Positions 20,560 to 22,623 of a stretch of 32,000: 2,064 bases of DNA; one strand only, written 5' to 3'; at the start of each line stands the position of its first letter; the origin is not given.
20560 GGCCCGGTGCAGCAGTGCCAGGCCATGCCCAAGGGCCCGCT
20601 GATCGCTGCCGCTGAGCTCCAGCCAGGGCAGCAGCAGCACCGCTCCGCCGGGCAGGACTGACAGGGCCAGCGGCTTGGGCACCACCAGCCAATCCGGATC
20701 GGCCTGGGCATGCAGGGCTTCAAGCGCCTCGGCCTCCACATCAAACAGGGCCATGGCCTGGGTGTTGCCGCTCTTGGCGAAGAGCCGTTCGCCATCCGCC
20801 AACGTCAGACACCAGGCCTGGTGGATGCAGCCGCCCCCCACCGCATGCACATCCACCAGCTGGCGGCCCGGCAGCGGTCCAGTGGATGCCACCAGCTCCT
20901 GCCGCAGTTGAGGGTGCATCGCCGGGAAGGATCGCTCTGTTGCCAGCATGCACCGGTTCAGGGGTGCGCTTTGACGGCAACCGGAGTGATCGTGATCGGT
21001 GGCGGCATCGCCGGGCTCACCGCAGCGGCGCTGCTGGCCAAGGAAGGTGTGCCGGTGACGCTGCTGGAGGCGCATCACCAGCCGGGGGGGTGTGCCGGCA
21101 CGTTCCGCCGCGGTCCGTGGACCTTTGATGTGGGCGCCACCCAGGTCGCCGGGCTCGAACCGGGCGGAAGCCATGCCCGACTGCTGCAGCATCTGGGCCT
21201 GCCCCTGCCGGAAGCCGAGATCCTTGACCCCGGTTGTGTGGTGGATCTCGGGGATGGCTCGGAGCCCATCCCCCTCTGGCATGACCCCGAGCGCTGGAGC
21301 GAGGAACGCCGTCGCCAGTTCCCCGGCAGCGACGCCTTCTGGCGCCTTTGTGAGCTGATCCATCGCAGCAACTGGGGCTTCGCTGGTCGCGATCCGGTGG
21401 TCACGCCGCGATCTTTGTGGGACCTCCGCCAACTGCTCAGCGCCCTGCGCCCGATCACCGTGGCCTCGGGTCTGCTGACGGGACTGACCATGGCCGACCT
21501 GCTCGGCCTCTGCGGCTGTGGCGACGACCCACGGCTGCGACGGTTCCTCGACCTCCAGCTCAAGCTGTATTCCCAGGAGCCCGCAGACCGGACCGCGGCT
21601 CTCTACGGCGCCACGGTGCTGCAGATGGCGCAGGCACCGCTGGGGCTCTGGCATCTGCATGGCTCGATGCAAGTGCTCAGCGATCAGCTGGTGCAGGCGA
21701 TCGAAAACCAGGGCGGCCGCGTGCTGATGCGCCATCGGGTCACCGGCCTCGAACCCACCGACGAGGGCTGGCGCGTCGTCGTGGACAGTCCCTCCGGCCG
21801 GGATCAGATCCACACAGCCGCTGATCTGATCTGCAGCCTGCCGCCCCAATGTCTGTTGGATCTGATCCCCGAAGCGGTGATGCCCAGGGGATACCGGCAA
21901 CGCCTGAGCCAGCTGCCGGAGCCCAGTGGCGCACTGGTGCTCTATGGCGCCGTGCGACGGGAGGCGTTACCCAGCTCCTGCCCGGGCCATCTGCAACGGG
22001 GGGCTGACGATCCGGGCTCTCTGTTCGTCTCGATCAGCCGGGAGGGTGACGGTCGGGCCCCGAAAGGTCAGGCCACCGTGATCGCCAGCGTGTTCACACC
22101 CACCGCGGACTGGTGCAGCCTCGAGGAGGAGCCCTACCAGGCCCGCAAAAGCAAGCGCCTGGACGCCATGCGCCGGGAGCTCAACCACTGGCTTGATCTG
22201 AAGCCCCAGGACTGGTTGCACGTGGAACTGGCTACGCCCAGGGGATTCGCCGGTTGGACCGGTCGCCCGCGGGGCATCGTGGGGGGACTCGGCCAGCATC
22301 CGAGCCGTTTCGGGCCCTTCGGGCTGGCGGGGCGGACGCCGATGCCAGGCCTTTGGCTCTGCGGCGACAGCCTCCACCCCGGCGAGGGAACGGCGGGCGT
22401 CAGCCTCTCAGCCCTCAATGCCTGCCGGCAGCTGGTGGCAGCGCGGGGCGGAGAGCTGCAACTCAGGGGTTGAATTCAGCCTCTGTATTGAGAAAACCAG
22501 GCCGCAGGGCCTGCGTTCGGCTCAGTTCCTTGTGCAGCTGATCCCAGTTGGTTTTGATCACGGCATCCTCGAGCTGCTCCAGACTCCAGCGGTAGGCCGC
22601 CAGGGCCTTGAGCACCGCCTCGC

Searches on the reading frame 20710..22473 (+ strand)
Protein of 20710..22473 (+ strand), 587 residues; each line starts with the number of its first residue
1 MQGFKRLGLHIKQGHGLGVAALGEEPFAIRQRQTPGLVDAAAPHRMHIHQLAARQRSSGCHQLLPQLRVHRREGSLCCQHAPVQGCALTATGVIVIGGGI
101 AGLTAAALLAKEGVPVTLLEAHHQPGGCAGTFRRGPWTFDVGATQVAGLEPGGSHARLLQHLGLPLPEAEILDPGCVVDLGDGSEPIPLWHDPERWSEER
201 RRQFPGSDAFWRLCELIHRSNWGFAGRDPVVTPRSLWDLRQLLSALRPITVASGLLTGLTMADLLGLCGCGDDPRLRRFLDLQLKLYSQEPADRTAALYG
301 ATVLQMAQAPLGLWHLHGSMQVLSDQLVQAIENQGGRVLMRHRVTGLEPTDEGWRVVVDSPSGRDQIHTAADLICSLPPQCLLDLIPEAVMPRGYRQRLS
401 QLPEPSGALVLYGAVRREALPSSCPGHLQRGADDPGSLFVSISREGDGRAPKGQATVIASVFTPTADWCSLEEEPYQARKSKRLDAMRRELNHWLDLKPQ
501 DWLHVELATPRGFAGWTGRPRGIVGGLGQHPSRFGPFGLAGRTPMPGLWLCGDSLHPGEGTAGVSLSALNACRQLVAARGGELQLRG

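Call 98: search_protein_families(library=pfam, proteins=[window:20710-22473:+], max_evalue=0.001)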
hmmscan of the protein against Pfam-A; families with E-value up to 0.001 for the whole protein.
window:20710-22473:+ (587 aa): 11 families
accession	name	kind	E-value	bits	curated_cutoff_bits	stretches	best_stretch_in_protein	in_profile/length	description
PF01593.30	Amino_oxidase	-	3.4e-24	86.4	19.8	1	100-575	1-442/443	Flavin containing amine oxidoreductase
PF13450.12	NAD_binding_8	-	2e-16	60.5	21.9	1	95-162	1-68/68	NAD(P)-binding Rossmann-like domain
PF01266.30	DAO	-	3.4e-11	43.7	27.9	1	93-130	2-40/353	FAD dependent oxidoreductase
PF00890.30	FAD_binding_2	-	3.5e-06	26.9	20.4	1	93-127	2-36/414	FAD binding domain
PF01946.23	Thi4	-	1.5e-05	24.8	26.2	1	90-130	17-58/235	Thi4 family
PF01494.25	FAD_binding_3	-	1.9e-05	24.5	22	1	91-124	2-35/349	FAD binding domain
PF12831.13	FAD_oxidored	-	4.9e-05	23.2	27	1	93-129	2-38/416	FAD dependent oxidoreductase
PF03486.20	HI0933_like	-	6.4e-05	23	50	1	93-126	3-36/244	HI0933-like protein Rossmann domain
PF07992.20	Pyr_redox_2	-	0.00021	21.3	26.1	0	93-124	3-31/291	Pyridine nucleotide-disulphide oxidoreductase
PF01134.28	GIDA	-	0.00031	20.3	22.1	1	93-122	2-31/391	Glucose inhibited division protein A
PF00070.33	Pyr_redox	-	0.00086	20.2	22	0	93-125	2-34/82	Pyridine nucleotide-disulphide oxidoreductase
